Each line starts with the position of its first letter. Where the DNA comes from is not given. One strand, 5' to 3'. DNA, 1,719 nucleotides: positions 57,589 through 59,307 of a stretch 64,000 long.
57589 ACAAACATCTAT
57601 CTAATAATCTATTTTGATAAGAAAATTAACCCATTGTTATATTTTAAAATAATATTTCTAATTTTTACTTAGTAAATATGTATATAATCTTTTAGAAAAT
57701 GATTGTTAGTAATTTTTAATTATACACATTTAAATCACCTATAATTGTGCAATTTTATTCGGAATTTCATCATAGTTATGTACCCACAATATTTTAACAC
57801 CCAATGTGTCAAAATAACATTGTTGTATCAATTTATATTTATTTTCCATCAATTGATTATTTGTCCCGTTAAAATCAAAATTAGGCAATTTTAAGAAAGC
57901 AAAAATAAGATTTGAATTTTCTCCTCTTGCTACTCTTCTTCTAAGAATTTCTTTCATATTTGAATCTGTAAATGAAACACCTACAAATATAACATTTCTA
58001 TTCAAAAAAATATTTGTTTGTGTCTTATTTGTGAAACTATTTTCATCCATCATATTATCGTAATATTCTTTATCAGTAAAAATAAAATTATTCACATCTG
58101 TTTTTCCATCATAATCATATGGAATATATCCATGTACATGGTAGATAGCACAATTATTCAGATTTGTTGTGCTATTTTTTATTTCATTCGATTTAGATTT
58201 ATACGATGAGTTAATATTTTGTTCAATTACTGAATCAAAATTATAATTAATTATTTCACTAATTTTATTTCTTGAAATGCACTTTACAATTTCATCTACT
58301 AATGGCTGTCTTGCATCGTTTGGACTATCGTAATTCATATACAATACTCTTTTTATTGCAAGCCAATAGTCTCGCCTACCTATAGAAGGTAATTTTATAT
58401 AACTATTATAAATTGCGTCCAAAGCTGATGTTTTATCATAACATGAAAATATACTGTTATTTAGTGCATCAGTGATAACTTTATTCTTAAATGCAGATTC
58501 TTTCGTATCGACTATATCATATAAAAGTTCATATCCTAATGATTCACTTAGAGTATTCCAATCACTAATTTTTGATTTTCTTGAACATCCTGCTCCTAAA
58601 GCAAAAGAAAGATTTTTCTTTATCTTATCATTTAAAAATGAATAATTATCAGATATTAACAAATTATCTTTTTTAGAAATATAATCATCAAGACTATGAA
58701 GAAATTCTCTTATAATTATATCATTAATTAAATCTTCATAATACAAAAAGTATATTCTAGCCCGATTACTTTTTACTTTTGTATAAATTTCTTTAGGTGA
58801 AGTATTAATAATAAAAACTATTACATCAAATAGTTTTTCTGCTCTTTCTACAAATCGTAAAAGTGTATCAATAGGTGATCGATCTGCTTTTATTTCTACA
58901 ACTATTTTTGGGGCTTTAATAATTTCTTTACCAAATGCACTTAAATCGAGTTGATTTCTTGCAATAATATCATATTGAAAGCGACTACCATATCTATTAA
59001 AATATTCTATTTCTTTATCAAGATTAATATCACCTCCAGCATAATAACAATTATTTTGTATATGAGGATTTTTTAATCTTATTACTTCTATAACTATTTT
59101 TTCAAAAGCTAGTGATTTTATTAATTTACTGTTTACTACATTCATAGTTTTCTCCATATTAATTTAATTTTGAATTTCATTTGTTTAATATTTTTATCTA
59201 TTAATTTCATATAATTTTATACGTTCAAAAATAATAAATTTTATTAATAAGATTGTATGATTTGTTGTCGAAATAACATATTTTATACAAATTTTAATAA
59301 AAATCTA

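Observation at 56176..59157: Candidate undescribed defence cassette: Mrr-like::SIR2 fusion plus a PD-(D/E)XK partner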

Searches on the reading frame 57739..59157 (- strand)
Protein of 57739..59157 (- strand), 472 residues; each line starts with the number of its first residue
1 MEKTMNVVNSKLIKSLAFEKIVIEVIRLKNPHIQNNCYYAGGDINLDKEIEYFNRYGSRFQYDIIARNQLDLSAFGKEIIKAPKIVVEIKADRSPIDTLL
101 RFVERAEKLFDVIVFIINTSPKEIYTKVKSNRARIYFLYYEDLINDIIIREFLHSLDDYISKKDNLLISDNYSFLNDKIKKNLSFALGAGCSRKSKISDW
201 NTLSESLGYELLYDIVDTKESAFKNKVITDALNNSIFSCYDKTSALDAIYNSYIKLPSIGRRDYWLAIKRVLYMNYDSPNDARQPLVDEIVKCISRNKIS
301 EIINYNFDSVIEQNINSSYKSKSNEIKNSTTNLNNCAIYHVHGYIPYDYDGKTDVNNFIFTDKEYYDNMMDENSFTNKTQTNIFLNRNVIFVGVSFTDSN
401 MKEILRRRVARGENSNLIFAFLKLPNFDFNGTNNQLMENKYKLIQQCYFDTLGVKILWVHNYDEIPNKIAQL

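Call 3: search_protein_families(library=pfam, proteins=[window:57739-59157:-], max_evalue=1)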
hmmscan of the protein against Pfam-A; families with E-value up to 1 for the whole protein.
window:57739-59157:- (472 aa): 1 family
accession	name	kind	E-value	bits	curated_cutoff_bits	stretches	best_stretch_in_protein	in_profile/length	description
PF13289.12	SIR2_2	-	7.6e-17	62.2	24.5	1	301-426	2-124/141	SIR2-like domain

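Call 4: search_protein_families(library=padloc, proteins=[window:57739-59157:-], max_evalue=1)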
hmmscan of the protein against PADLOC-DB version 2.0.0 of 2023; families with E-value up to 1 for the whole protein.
window:57739-59157:- (472 aa): 2 families
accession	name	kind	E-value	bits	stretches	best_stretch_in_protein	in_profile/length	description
PDLC00407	ThsA1|ThsA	-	9.1e-14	48.9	2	288-468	92-270/478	STALD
PDLC00409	ThsA1|ThsA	-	3.4e-10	37.7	1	288-419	93-221/242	STALD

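Call 5: search_protein_families(library=ncbifam, proteins=[window:57739-59157:-], max_evalue=1)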
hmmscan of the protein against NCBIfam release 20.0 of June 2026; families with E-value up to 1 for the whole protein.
window:57739-59157:- (472 aa): 1 family
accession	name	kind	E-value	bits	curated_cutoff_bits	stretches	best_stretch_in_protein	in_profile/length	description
NF045809.1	seleno_TsoX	equivalog_domain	0.25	11.6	52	1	367-407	41-81/82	HSGNPxU motif (seleno)protein TsoX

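Call 6: find_homologous_proteins(query=window:57739-59157:-)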
Query window:57739-59157:- (472 aa): 82 proteins with E <= 0.001 among 7604 candidates.
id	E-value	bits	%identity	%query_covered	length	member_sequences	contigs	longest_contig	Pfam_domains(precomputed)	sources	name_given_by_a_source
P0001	0.0e+0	1033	100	99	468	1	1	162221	PF13289.13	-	-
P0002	1.1e-193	662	66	98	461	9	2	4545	PF13289.13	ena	-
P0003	3.8e-190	651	65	99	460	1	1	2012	PF13289.13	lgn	-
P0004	1.4e-178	613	64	98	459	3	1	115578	PF13289.13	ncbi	-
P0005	1.4e-177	609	63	98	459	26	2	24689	PF13289.13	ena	-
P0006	9.9e-176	603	61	98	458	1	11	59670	PF13289.13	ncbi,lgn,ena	-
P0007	3.8e-175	601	61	98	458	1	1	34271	PF13289.13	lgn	-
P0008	1.2e-173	596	61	99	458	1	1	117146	PF13289.13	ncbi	-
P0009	1.9e-171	589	61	98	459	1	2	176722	PF13289.13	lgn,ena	-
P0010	1.8e-168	579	60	99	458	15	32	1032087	PF13289.13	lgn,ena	-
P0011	1.3e-167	576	58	98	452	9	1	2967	PF13289.13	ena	-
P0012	1.8e-167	576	59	98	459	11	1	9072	PF13289.13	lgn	-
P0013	6.9e-167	574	59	98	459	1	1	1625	PF13289.13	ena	-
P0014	4.6e-166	571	59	98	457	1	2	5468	PF13289.13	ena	-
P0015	6.7e-166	571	59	99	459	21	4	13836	PF13289.13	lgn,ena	-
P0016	2.3e-165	569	58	98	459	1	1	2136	PF13289.13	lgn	-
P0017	2.1e-164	566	59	98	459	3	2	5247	PF13289.13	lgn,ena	-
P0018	4.0e-162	558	57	99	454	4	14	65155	PF13289.13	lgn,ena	-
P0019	2.0e-161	556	58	98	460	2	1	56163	PF13289.13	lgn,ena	-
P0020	5.3e-159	548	58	97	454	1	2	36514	PF13289.13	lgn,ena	-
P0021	1.4e-157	543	56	99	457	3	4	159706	PF13289.13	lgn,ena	-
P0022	5.3e-155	535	63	83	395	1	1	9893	PF13289.13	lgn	-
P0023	8.5e-155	534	56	98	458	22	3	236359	PF13289.13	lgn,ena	-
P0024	4.4e-154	532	54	98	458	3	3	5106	PF13289.13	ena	-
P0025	2.0e-152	526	56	98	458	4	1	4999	PF13289.13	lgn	-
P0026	4.5e-150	519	55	98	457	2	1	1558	PF13289.13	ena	-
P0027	3.6e-148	512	53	98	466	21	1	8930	PF13289.13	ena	-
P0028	3.4e-146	506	54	98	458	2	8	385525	PF13289.13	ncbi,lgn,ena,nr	ncbi:MAG: SIR2 family protein [Clostridia bacterium]|nr:SIR2 family protein [Clostridia bacterium]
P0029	2.8e-144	500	54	98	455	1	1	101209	PF13289.13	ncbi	-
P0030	2.8e-142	493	52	98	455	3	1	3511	PF13289.13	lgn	-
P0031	6.4e-142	492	52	98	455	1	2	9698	PF13289.13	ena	-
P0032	1.1e-141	491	54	97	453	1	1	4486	PF13289.13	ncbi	-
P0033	2.1e-140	487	53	98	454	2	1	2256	PF13289.13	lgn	-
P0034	9.0e-137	475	52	99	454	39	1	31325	PF13289.13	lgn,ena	-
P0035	3.9e-133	463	51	98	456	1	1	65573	PF13289.13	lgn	-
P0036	5.9e-132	459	49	98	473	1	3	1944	PF13289.13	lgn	-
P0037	7.3e-130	452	51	98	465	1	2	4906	PF13289.13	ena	-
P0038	8.7e-130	452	50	98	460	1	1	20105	PF13289.13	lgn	-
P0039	9.8e-130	452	52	98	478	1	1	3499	PF13289.13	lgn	-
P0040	5.1e-127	443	48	98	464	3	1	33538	PF13289.13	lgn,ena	-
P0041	1.2e-114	402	47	92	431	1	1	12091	PF13289.13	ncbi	-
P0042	1.1e-112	395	47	98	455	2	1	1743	PF13289.13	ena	-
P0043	9.1e-112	392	47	97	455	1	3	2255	PF13289.13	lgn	-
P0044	4.4e-110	387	54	76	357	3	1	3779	PF13289.13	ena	-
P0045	6.7e-110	386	55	75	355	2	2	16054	PF13289.13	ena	-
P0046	1.3e-109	385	50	87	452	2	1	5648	PF13289.13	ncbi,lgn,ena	-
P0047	7.5e-107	376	45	98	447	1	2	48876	PF13289.13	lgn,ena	-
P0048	1.6e-104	368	43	99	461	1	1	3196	PF13289.13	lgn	-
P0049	1.2e-103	366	44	98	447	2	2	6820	PF13289.13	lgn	-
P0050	2.2e-103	365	44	97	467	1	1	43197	PF13289.13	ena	-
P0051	9.9e-103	363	56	63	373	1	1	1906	PF13289.13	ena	-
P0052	1.3e-102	362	43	98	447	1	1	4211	PF13289.13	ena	-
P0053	1.4e-102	362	44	98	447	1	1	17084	PF13289.13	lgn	-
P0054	2.9e-101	358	43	99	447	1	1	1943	PF13289.13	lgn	-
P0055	5.3e-101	357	55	61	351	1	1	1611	PF13289.13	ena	-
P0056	2.9e-100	354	42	98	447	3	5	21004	PF13289.13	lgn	-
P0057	1.3e-99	352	44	98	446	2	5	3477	PF13289.13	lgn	-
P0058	7.7e-99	350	43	99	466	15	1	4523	PF13289.13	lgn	-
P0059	1.2e-98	349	57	61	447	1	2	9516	PF13289.13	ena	-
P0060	1.6e-95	339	42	98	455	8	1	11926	PF13289.13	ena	-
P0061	6.6e-94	334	42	97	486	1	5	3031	PF13289.13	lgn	-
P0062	2.8e-92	328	43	99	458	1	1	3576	PF13289.13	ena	-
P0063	4.1e-92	328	42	96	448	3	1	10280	PF13289.13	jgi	-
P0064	6.4e-91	324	42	96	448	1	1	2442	PF13289.13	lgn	-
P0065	1.8e-90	322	39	99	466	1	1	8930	PF13289.13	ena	-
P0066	4.3e-81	291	44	76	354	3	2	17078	PF13289.13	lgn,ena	-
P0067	8.5e-79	284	39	99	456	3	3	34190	PF13289.13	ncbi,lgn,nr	ncbi:MAG: SIR2 family protein [Erysipelotrichaceae bacterium]|nr:SIR2 family protein [Erysipelotrich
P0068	1.3e-74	270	36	97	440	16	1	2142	PF13289.13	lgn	-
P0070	5.4e-70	255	34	98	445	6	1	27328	PF13289.13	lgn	-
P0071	1.7e-69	253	33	97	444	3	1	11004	PF13289.13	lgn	-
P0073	3.3e-47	180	34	78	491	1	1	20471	PF13289.13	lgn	-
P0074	1.9e-46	177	39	60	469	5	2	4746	PF13289.13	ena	-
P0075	6.3e-12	63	25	64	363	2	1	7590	PF13289.13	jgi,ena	-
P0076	5.5e-10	57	24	63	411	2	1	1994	PF13289.13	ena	-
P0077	1.1e-9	56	26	48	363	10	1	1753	PF13289.13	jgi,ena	jgi:hypothetical protein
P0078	3.7e-9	54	28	51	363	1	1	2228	PF13289.13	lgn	-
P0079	1.2e-8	52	27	53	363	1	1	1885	PF13289.13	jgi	-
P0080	8.2e-7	46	31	25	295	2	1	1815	PF13289.13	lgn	-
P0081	1.4e-6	46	28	62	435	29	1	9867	PF13289.13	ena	-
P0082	7.5e-6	43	25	48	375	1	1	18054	PF13289.13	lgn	-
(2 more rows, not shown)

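Call 8: search_solved_structures(query=window:57739-59157:-, max_evalue=1, show_alignments=2)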
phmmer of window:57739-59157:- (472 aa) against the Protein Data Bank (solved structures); distinct sequences matched with E-value up to 1: 1.
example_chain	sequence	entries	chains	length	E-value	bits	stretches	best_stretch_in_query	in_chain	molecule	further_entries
8wc0_A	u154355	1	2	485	0.00023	23.5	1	288-467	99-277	NAD(+) hydrolase ThsA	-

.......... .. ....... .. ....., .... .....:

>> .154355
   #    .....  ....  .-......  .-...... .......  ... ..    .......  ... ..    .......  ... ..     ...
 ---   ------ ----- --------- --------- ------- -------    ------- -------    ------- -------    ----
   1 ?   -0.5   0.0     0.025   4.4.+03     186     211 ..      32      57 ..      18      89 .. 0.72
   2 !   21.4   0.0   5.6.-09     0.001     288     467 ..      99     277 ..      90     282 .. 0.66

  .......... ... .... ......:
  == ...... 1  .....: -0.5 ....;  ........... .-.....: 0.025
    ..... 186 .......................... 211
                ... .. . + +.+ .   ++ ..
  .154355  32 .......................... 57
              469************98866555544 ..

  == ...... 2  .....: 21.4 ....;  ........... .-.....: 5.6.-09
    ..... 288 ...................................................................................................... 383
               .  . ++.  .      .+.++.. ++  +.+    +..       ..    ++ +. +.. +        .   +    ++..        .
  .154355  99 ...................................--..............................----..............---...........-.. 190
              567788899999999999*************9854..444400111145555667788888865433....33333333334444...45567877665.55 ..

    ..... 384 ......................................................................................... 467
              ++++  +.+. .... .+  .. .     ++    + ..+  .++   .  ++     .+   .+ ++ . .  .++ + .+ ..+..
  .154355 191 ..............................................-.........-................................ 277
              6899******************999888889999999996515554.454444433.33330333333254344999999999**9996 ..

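Call 12: find_related_loci(query=A1, collection=genome_contigs, flank=10000)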
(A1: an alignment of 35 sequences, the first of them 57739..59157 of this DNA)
Query A1 (472 aa) in genome_contigs; peptide patterns used: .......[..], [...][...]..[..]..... (x = any residue, [..] = any of these).
38 stretches matched a pattern; 9 encode a relative of the query (tblastn E <= 1e-3); 9 distinct loci.
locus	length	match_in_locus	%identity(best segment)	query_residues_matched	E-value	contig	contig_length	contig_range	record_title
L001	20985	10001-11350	64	9-468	0e+0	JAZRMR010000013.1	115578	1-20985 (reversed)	MAG: Christensenellaceae bacterium isolate T1900045421_YK20190111.MAGScoT_cleanbin_000003 SGB_7048_k141_1438200, whole g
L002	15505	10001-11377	62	2-469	0e+0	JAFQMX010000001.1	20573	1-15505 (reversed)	MAG: Clostridia bacterium isolate RGIG1965 Goat_Cecum.Co__c22718, whole genome shotgun sequence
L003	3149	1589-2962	59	2-469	0e+0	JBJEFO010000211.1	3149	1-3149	MAG: Lysinibacillus sp. isolate PUUB15_bin.040 NODE_43044_length_3149_cov_11.759211, whole genome shotgun sequence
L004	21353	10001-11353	60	9-469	8e-177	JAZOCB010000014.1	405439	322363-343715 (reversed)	MAG: Christensenellaceae bacterium isolate T1900044757_TS20190223.MAGScoT_cleanbin_000018 SGB_2306_k141_2699976, whole g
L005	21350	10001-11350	54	12-472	4e-153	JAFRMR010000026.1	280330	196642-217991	MAG: Clostridia bacterium isolate RGIG2609 Goat_Omasum-1__c770149, whole genome shotgun sequence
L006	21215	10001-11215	50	62-466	3e-115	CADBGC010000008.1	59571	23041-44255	MAG: uncultured Clostridiales bacterium isolate RUG13931 genome assembly, contig: RUG13931_asm_8, whole genome shotgun s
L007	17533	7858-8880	22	182-472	3e-14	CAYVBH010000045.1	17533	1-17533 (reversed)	MAG TPA_asm: uncultured Bacteroidales bacterium isolate SRP192927_co7_5 genome assembly, contig: NODE_5951_length_17533_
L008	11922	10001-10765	24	171-405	8e-14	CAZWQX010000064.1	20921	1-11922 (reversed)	MAG TPA_asm: uncultured Cryomorphaceae bacterium isolate SRP135972_co2_13 genome assembly, contig: NODE_1990_length_2092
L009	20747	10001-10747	26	173-405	2e-13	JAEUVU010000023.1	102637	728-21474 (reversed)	MAG: Ferruginibacter sp. isolate new MAG-389 k141_1192311, whole genome shotgun sequence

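Call 17: find_encoding_contigs(protein=P0010, flank=8000, max_places=6)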
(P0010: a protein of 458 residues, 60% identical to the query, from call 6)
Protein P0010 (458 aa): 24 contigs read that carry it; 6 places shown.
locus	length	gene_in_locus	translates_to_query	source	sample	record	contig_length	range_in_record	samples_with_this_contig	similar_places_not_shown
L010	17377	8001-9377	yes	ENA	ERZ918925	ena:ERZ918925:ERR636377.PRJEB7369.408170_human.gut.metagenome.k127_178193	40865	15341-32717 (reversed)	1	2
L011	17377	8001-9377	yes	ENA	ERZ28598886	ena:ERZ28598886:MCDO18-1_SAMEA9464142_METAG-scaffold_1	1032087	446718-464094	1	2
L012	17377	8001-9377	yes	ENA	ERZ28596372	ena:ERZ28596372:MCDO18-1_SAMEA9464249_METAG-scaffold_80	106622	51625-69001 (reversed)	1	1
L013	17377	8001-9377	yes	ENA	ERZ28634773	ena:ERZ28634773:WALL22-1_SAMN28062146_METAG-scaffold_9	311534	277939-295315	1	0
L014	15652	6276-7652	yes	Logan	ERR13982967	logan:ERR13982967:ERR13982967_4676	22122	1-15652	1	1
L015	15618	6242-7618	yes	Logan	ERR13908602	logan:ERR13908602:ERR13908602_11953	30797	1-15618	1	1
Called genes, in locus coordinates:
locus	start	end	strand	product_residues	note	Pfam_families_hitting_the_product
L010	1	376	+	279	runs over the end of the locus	PF02498:Bro-N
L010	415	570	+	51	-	-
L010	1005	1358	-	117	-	-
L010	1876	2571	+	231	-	PF13353:Fer4_12, PF04055:Radical_SAM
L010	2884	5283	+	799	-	PF03477:ATP-cone, PF13597:NRDD, PF00085:Thioredoxin (weak), PF00462:Glutaredoxin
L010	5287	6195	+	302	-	PF00070:Pyr_redox (faint), PF00890:FAD_binding_2, PF01134:GIDA (faint), PF01266:DAO (weak), PF03486:HI0933_like (weak), PF07992:Pyr_redox_2, PF12831:FAD_oxidored, PF13738:Pyr_redox_3, +1 more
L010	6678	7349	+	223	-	PF13151:DUF3990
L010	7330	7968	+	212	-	PF01381:HTH_3, PF12844:HTH_19 (faint)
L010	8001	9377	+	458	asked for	PF13289:SIR2_2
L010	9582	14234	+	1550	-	PF13195:DUF4011, PF04851:ResIII (faint), PF13086:AAA_11, PF13245:AAA_19 (faint), PF13086:AAA_11 (weak), PF13087:AAA_12, PF18741:MTES_1575, PF11784:DUF3320 (faint)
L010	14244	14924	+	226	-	-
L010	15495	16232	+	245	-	-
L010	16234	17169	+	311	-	PF08843:AbiEii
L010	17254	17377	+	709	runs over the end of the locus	PF09848:SLFN-g3_helicase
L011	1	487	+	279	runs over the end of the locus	PF02498:Bro-N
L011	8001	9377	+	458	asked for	PF13289:SIR2_2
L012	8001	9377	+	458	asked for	PF13289:SIR2_2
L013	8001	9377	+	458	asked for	PF13289:SIR2_2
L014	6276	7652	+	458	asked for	PF13289:SIR2_2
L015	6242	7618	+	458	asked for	PF13289:SIR2_2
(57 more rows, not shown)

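Call 22: find_related_loci(query=A1, collection=viral_contigs, flank=8000)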
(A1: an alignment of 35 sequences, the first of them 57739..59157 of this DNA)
Query A1 (472 aa) in viral_contigs; peptide patterns used: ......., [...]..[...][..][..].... (x = any residue, [..] = any of these).
214 stretches matched a pattern; 3 encode a relative of the query (tblastn E <= 1e-3); 3 distinct loci.
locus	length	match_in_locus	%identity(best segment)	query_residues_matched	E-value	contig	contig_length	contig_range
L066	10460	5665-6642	25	155-466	4e-18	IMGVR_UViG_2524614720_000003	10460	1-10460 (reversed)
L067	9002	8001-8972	24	156-465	2e-17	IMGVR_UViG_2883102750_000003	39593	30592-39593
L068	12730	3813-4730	27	180-465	6e-22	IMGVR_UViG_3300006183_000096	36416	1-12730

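Call 25: predict_structure(alignment_id=A1)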
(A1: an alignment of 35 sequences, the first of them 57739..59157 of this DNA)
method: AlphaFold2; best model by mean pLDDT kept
length: 472 residues; sequences in the alignment: 35
mean_pLDDT: 89.8   pTM: 0.87
mean pLDDT of the five models: 89.8, 88.9, 88.5, 87.8, 87.7
residues with pLDDT >= 90: 360; 70-90: 79; 50-70: 11; < 50: 22
segments of 3 or more residues with pLDDT < 50: 1-5, 41-57
pLDDT, mean of each block of 10 residues (from residue 1): 52 91 95 75 44 51 92 96 96 90 92 95 85 95 96 93 89 83 94 93 93 88 93 94 91 91 95 95 97 96 96 96 98 97 96 94 90 95 96 93 90 85 91 89 94 95 96 90
secondary structure, 60 per line:
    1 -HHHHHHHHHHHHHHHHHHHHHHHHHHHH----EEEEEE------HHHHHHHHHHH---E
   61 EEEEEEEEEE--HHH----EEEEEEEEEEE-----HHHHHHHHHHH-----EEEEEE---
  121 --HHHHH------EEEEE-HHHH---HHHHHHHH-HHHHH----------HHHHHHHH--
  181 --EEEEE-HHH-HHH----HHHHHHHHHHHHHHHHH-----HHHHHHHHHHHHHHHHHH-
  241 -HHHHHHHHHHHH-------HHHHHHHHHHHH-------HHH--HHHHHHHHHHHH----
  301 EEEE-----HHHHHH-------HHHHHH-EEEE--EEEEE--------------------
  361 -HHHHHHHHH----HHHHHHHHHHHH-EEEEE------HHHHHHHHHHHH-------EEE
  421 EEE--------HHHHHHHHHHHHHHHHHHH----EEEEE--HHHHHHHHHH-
elements in order: H2-29 E34-39 H46-56 E60-70 E80-90 H96-106 E112-117 H123-127 E134-138 H140-143 H147-154 H156-160 H171-178 E183-187 H200-216 H222-239 H242-253 H261-272 H285-296 E301-304 H310-315 H323-328 E330-333 E336-340 H362-370 H375-386 E388-392 H399-410 E418-423 H432-450 E455-459 H462-471
